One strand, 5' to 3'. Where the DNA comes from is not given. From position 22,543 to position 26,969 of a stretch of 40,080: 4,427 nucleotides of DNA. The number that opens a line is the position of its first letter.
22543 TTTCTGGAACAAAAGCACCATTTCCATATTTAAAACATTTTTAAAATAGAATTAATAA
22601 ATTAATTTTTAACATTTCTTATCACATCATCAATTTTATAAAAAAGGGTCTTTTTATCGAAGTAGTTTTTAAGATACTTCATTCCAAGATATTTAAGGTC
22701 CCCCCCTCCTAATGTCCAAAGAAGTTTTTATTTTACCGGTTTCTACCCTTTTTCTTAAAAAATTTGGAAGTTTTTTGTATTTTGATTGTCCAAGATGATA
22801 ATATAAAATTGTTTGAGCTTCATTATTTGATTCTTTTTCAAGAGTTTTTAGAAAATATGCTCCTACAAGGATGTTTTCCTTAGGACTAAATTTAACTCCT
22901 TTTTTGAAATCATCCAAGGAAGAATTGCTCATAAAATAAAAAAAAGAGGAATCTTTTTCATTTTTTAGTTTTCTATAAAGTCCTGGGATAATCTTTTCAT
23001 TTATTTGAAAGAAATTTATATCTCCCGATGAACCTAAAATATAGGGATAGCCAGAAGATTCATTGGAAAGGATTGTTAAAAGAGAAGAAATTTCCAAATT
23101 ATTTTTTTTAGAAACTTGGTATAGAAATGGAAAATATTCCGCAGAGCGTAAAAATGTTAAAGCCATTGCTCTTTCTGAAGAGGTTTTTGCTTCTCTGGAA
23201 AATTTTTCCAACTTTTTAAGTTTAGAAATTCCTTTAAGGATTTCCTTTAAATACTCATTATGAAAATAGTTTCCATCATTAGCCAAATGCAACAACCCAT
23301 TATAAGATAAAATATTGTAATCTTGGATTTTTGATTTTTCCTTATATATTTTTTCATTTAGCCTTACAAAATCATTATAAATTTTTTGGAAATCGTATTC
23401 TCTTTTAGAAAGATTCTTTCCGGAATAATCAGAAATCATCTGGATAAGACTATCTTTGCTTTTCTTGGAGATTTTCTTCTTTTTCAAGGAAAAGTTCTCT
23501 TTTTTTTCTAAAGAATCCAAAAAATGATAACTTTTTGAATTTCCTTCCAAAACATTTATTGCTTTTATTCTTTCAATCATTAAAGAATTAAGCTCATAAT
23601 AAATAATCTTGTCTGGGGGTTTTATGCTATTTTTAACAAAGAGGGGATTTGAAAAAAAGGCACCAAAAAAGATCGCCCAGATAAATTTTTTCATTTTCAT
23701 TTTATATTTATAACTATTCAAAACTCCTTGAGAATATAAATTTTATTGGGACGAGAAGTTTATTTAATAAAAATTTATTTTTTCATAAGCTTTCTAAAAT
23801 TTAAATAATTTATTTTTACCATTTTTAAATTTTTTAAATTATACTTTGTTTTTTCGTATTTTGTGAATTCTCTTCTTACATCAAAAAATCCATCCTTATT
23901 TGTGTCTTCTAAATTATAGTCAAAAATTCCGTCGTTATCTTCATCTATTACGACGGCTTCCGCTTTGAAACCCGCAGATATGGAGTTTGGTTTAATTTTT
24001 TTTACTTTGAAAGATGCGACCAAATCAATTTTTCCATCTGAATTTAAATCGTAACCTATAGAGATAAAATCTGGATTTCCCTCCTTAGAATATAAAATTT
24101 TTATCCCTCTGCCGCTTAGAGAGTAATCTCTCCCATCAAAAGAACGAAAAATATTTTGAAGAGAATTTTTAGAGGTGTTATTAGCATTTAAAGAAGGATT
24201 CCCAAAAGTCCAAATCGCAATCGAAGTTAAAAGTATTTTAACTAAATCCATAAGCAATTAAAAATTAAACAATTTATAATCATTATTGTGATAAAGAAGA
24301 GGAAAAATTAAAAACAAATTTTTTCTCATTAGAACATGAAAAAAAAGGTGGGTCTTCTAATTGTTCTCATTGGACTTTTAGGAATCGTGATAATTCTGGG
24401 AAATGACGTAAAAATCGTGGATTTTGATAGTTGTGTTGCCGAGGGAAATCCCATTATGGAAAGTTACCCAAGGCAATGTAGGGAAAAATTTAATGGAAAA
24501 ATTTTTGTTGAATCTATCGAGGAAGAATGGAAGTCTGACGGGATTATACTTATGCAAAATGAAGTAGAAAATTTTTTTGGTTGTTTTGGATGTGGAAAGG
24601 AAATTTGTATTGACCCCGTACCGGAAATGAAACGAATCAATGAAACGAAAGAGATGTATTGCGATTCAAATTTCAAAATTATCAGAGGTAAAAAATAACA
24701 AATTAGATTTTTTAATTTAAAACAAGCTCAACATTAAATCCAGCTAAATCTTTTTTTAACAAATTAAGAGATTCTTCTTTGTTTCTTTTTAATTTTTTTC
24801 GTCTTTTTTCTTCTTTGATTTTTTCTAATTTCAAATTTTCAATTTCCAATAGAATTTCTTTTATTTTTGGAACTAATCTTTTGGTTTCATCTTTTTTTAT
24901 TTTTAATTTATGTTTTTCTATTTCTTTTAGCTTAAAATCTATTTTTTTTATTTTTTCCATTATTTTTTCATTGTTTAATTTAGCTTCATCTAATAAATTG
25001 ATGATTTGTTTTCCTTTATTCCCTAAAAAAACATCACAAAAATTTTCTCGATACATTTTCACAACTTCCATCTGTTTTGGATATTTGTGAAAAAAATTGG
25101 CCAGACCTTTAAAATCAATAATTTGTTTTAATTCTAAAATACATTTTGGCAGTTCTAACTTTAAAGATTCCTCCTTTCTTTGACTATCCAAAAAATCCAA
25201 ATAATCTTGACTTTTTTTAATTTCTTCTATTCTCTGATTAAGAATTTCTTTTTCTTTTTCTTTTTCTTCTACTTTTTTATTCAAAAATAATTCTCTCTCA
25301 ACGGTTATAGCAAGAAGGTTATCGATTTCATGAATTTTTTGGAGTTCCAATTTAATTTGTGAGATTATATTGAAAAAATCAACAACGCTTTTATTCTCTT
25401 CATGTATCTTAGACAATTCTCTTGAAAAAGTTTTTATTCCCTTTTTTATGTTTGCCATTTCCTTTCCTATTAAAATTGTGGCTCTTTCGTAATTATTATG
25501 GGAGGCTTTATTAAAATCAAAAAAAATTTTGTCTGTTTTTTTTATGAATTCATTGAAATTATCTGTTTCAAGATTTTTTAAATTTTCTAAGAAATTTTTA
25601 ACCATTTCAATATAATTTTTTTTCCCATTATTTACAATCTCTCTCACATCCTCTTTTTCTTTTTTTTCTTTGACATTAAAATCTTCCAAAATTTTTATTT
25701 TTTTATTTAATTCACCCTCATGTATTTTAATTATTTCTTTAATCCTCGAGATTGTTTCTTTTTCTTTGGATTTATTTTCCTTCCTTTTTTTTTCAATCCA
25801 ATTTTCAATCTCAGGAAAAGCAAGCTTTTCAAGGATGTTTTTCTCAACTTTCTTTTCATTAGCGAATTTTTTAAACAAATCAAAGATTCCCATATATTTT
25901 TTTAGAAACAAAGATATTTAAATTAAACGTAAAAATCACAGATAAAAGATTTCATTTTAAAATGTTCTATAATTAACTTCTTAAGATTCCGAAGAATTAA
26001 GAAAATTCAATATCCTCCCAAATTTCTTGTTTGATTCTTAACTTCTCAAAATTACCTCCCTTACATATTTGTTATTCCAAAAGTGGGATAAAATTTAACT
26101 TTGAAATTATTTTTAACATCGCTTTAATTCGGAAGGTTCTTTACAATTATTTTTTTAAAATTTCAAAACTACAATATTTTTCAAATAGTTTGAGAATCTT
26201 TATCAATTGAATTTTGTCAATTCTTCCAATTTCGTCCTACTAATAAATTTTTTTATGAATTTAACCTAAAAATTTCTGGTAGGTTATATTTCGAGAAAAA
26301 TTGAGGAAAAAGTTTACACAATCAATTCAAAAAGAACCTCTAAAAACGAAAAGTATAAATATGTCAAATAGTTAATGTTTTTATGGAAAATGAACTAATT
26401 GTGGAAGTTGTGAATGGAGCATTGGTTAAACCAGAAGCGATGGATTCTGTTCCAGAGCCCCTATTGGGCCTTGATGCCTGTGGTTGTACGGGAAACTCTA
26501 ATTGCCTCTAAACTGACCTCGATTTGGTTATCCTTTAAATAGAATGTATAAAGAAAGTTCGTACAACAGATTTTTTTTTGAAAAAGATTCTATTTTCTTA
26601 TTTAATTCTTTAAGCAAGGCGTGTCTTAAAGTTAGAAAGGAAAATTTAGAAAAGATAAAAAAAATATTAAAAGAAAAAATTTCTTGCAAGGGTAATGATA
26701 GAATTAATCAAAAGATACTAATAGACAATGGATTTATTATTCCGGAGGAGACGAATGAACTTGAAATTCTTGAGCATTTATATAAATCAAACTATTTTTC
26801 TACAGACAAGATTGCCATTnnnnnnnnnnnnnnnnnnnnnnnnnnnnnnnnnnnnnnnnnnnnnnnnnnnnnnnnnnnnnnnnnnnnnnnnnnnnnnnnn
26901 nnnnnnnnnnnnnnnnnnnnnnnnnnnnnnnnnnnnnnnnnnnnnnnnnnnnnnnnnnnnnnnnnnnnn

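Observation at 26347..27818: Minimal radical-SAM/SPASM RiPP-like cassette with an unannotated 42-aa Cys-rich precursor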

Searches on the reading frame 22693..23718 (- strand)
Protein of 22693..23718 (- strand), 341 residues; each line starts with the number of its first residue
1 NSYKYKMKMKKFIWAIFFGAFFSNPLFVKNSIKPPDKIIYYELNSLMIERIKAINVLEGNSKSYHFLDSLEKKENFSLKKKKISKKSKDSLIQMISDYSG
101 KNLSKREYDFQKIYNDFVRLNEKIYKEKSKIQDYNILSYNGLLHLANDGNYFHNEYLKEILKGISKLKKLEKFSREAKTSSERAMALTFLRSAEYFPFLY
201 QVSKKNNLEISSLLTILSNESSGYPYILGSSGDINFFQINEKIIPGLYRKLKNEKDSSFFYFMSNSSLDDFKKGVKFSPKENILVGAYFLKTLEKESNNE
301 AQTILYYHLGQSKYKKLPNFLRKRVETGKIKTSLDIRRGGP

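Call 36: search_protein_families(library=pfam, proteins=[window:22693-23718:-], max_evalue=0.001)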
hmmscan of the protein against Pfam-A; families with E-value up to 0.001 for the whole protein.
window:22693-23718:- (341 aa): 1 family
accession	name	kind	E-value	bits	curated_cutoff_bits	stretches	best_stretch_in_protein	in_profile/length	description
PF01464.25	SLT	-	9.4e-07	28.9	21.3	1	203-316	7-103/117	Transglycosylase SLT domain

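Call 66: search_protein_families(library=padloc, proteins=[window:22693-23718:-], max_evalue=0.01)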
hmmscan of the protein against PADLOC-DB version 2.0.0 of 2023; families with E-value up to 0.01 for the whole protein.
window:22693-23718:- (341 aa): 0 families

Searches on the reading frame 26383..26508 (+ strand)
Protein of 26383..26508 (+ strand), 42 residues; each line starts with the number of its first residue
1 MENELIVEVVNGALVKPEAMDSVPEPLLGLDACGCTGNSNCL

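Call 3: search_protein_families(library=ncbifam, proteins=[window:26383-26508:+], max_evalue=1)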
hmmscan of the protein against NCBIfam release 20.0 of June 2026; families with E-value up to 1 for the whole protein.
seq(42 aa): 0 families

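Call 4: search_protein_families(library=pfam, proteins=[window:26383-26508:+], max_evalue=1)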
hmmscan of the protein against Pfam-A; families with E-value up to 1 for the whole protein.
seq(42 aa): 0 families

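Call 48: find_homologous_proteins(query=A2, max_evalue=10)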
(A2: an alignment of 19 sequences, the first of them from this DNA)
Query A2 (19 sequences) (42 aa, profile of the alignment): 97 proteins with E <= 10 among 309 candidates.
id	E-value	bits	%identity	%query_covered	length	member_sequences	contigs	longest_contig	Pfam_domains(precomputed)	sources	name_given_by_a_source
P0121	3.6e-13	67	55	90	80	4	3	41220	-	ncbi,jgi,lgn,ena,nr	ncbi:MAG: hypothetical protein KKA61_02455 [Nanoarchaeota archaeon]|nr:hypothetical protein [Nanoarc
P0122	5.5e-13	66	54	83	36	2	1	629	-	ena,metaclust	metaclust:\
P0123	1.0e-11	62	73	98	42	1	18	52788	-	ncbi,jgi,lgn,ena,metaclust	metaclust:\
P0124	2.0e-11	61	100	100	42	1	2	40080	-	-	-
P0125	2.6e-11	61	57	83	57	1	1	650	-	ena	-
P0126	4.6e-11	60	46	98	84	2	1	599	-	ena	-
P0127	3.3e-9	54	36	79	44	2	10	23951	-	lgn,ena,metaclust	metaclust:\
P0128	1.4e-8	52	42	57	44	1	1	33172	-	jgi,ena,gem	-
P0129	1.7e-8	52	42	79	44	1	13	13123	-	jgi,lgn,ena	jgi:hypothetical protein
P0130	2.5e-8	51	33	81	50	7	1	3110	-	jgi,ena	jgi:hypothetical protein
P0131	2.8e-8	51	33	86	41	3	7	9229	-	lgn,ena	-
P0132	7.2e-8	50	33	79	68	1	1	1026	-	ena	-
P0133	2.9e-7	48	54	98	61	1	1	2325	-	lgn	-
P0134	3.3e-7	48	35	100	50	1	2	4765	-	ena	-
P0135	5.3e-7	47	42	79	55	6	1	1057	-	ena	-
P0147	3.9e-5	41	37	90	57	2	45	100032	-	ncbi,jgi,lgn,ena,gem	-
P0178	2.2e-2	32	43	76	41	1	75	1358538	-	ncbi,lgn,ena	-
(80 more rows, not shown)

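Call 67: find_encoding_contigs(protein=P0178, flank=7000, max_places=2)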
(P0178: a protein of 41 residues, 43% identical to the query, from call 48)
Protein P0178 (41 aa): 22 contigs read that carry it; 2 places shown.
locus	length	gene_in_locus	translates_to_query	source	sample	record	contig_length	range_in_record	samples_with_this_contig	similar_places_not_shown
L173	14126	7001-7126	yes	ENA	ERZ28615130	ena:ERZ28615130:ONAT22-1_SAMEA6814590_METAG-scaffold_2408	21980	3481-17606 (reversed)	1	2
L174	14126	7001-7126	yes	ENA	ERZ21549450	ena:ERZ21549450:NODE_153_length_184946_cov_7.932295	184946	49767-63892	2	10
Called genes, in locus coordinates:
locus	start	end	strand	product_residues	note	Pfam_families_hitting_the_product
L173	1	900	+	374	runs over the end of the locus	-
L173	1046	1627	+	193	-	-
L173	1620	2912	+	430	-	PF09992:NAGPA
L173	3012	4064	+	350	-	PF11258:DUF3048, PF17479:DUF3048_C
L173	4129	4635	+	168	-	PF01966:HD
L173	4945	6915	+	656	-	PF00270:DEAD (faint), PF00580:UvrD-helicase, PF02562:PhoH (faint), PF13245:AAA_19, PF01443:Viral_helicase1 (faint), PF09848:SLFN-g3_helicase (faint), PF13361:UvrD_C, PF13538:UvrD_C_2 (weak)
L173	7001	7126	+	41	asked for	-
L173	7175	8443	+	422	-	PF04055:Radical_SAM, PF13353:Fer4_12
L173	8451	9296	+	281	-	PF00481:PP2C (faint), PF13672:PP2C_2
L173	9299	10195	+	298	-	PF01636:APH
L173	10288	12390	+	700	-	PF00270:DEAD (faint), PF00580:UvrD-helicase, PF13245:AAA_19, PF13361:UvrD_C (weak), PF13538:UvrD_C_2 (weak)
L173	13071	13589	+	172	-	PF00293:NUDIX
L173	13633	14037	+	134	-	-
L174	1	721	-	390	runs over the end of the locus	-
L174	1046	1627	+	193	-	-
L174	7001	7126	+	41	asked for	-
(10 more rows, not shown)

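Call 68: find_encoding_contigs(protein=P0147, flank=7000, max_places=2)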
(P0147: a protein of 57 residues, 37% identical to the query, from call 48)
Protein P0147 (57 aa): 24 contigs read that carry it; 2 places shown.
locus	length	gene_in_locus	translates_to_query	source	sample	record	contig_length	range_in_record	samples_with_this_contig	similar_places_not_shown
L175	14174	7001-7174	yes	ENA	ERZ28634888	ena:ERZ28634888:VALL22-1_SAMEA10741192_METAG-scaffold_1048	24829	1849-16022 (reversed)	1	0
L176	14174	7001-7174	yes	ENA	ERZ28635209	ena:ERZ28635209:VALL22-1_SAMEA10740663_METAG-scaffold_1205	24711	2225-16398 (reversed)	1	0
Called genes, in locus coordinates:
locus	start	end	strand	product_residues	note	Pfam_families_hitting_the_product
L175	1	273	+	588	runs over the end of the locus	PF02743:dCache_1 (weak), PF06580:His_kinase, PF02518:HATPase_c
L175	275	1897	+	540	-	PF00072:Response_reg, PF00165:HTH_AraC (weak), PF12833:HTH_18, PF00165:HTH_AraC (weak)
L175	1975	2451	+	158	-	PF20374:DUF6669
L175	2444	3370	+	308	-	PF02811:PHP (weak)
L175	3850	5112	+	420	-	-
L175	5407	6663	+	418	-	PF04326:SLFN_AlbA_2, PF13749:HATPase_c_4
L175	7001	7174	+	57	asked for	-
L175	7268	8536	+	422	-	PF04055:Radical_SAM, PF13353:Fer4_12 (weak)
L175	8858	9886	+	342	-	-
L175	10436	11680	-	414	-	PF00872:Transposase_mut, PF10551:MULE (weak)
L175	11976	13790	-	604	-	PF00005:ABC_tran, PF02463:SMC_N (weak)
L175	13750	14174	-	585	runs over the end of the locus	PF13304:AAA_21 (faint), PF00005:ABC_tran, PF02463:SMC_N (faint)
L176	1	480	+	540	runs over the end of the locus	PF00072:Response_reg, PF00165:HTH_AraC (weak), PF12833:HTH_18, PF00165:HTH_AraC (weak)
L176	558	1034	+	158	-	PF20374:DUF6669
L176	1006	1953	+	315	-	PF02811:PHP (weak)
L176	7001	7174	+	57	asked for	-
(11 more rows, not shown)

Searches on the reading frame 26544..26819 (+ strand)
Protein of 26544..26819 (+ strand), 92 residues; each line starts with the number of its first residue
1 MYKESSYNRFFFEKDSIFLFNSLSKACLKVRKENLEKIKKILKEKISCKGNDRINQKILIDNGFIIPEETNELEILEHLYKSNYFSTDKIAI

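Call 78: search_solved_structures(query=A4, max_evalue=10, show_alignments=2)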
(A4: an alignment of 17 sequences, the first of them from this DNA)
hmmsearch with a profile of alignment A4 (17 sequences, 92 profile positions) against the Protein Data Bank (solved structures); distinct sequences matched with E-value up to 10: 5.
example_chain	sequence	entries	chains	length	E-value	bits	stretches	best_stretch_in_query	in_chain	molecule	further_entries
6ny5_A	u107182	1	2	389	0.086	16.2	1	13-88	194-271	Pumilio domain-containing protein C56F2.08c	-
6d00_1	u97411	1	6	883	0.72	13.3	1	8-64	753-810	Calcarisporiella thermophila Hsp104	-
6azy_A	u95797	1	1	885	1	12.8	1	8-64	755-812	Heat shock protein Hsp104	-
7mcd_A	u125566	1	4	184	2.5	11.5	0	30-77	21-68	AI-designed TIM-barrel F15C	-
8uao_A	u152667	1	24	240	3.9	10.9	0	24-82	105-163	DpHF18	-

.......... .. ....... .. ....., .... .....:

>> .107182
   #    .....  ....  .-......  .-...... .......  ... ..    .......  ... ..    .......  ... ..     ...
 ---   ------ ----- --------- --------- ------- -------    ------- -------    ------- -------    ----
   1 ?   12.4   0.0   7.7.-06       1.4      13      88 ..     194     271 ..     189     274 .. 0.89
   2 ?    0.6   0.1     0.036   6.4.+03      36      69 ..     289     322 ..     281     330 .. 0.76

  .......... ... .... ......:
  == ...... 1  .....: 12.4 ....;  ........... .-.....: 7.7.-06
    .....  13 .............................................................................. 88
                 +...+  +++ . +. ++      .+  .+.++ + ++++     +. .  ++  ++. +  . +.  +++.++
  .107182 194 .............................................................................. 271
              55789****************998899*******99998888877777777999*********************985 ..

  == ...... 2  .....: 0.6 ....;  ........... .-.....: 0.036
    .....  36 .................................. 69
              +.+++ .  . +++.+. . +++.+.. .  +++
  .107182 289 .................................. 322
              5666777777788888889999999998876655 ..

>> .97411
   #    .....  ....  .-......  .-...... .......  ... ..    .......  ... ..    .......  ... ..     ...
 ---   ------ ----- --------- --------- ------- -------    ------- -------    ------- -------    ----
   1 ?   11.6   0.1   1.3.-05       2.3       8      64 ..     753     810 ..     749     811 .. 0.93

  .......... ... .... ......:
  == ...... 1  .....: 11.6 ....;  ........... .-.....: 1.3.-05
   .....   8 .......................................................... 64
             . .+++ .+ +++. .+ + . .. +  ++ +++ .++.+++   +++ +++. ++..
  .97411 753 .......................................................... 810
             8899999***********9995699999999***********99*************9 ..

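Call 79: search_protein_families(library=pfam, alignment_id=A4, max_evalue=10)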
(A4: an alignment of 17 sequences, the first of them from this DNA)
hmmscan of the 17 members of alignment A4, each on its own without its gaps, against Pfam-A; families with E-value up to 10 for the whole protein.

A. member 1, seq(92 aa): 3 families
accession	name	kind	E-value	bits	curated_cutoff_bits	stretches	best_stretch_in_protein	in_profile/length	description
PF15869.11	TolB_like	-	0.0081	16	29.2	1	6-74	68-135/296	TolB-like 6-blade propeller-like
PF00634.23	BRCA2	-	0.017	15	20.3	1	28-44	13-29/29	BRCA2 repeat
PF22161.1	Mre11_C_bact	-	0.042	14.3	27.4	1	22-44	15-37/47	Mre11 C-terminal domain, bacteria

B. families by the number of members that match (of 17 scanned): 10 families
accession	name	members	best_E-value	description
PF14453.12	ThiS-like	4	0.013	ThiS-like ubiquitin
PF15869.11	TolB_like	1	0.0081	TolB-like 6-blade propeller-like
PF00634.23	BRCA2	1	0.017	BRCA2 repeat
PF25250.1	DUF7852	1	0.021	Domain of unknown function (DUF7852)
PF22083.2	I-HmuI_NUMOD-like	1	0.028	DNA endonuclease I-HmuI-like, NUMOD-like domain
PF22161.1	Mre11_C_bact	1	0.042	Mre11 C-terminal domain, bacteria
PF10934.14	Sheath_initiator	1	0.073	Contractile injection system sheath initiator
PF25291.1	CGLA_C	1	0.17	Lambda-carrageenase C-terminal domain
PF17162.9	DUF5118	1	0.41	Domain of unknown function (DUF5118)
PF18267.7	Rubredoxin_C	1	0.81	Rubredoxin NAD+ reductase C-terminal domain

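Call 84: predict_structure(alignment_id=A4)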
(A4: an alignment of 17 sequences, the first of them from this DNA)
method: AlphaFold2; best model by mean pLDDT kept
length: 92 residues; sequences in the alignment: 17
mean_pLDDT: 88.8   pTM: 0.74
mean pLDDT of the five models: 88.8, 86.9, 85.3, 85.0, 84.8
residues with pLDDT >= 90: 64; 70-90: 20; 50-70: 6; < 50: 2
segments of 3 or more residues with pLDDT < 50: none
pLDDT, mean of each block of 10 residues (from residue 1): 95 93 94 93 90 92 95 89 66 43
secondary structure, 60 per line:
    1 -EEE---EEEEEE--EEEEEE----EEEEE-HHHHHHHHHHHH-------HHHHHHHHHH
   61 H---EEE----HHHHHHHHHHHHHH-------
elements in order: E2-4 E8-13 E16-21 E26-30 H32-43 H51-61 E65-67 H72-85

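Call 86: fold_search(model_id=the predicted structure, library=pdb)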
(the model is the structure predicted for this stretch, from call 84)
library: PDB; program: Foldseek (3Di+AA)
matches with E <= 10: 713; with E <= 0.001: 0
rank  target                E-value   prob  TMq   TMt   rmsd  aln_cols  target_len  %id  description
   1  6gri_2                2.2e-02  1.00  0.51  0.20   5.1        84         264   13  E. coli Microcin synthetase McbBCD complex (released 2019-01-30)
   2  6gos_1                2.8e-02  0.99  0.51  0.19   5.3        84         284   13  E. coli Microcin synthetase McbBCD complex with pro-MccB17 bound (released 2019-01-30)
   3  5v1v_A                6.1e-02  0.80  0.33  0.34  12.5        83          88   13  TbiB1 in Complex with the TbiA(alpha) Leader Peptide (released 2018-09-05)
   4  6gos_2                6.5e-02  0.99  0.50  0.19   5.2        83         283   13  E. coli Microcin synthetase McbBCD complex with pro-MccB17 bound (released 2019-01-30)
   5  3h5a_C                1.2e-01  0.94  0.54  0.17   4.9        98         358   19  Crystal structure of E. coli MccB (released 2009-06-16)
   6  5v1u_B                1.4e-01  0.63  0.33  0.35  12.5        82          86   13  TbiB1 in Complex with the TbiA(beta) Leader Peptide (released 2018-09-05)
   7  5why_B                1.8e-01  0.51  0.31  0.09  12.9        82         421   15  Structural Insights into Thioether Bond Formation in the Biosynthesis of Sactipeptides (released 2017-07-26)
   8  5v1u_A                1.8e-01  0.47  0.33  0.36   8.6        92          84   12  TbiB1 in Complex with the TbiA(beta) Leader Peptide (released 2018-09-05)
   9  3h9g_C                2.2e-01  0.80  0.50  0.17   5.3        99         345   17  Crystal structure of E. coli MccB + MccA-N7isoASN (released 2009-06-16)
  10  3h5a_A                2.6e-01  0.87  0.49  0.15   4.2        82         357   18  Crystal structure of E. coli MccB (released 2009-06-16)
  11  5lq4_B                3.2e-01  0.75  0.48  0.12   6.6       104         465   12  The Structure of ThcOx, the First Oxidase Protein from the Cyanobactin Pathways (released 2016-11-09)
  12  3h5a_B                3.4e-01  0.85  0.55  0.17   4.7        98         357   17  Crystal structure of E. coli MccB (released 2009-06-16)
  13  8pz5_A                3.6e-01  0.92  0.60  0.14   5.4       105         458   13  Structure of ThcOx, solved at wavelength 3.099 A (released 2023-10-25)
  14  3h5n_C                3.6e-01  0.80  0.53  0.18   4.4        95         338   17  Crystal structure of E. coli MccB + ATP (released 2009-06-16)
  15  5v1s_B                3.6e-01  0.23  0.31  0.09  13.2        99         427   16  Crystal structure of Streptococcus suis SuiB bound to S-adenosylmethionine (released 2017-08-30)
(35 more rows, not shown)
